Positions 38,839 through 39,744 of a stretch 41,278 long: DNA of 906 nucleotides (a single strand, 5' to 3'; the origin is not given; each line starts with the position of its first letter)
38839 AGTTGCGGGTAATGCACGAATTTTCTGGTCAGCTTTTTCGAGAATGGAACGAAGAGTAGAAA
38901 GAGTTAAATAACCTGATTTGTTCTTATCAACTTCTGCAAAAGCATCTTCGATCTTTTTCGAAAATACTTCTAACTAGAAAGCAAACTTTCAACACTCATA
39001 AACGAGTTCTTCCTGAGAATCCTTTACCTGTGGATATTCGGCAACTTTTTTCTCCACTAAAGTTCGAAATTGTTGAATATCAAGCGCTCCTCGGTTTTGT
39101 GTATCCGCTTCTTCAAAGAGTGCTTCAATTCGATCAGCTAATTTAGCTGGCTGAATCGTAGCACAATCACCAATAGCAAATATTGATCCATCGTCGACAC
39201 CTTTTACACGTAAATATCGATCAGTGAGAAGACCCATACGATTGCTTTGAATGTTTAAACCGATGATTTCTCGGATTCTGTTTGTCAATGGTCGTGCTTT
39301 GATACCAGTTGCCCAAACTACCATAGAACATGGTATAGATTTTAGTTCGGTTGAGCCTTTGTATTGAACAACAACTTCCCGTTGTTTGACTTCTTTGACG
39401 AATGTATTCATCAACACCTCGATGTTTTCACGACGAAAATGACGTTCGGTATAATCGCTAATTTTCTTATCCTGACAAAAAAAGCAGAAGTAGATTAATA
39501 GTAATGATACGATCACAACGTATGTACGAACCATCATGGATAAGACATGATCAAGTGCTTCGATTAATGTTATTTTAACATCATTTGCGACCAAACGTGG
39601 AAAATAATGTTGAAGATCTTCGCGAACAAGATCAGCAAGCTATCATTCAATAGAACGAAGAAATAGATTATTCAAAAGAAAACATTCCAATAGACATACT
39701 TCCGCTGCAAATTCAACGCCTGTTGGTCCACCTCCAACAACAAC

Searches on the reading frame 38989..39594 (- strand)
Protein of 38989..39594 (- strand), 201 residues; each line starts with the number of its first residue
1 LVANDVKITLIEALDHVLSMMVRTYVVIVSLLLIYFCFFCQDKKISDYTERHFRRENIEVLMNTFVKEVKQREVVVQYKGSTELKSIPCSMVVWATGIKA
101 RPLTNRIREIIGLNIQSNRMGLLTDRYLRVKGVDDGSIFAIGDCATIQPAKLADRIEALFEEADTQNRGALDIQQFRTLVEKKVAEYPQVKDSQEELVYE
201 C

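Call 42: search_protein_families(library=pfam, proteins=[window:38989-39594:-], max_evalue=0.001)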
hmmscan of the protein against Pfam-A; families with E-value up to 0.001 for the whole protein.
window:38989-39594:- (201 aa): 1 family
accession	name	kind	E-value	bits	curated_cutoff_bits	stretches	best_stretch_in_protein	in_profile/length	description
PF07992.20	Pyr_redox_2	-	5.3e-17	62.6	26.1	1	41-150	181-284/291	Pyridine nucleotide-disulphide oxidoreductase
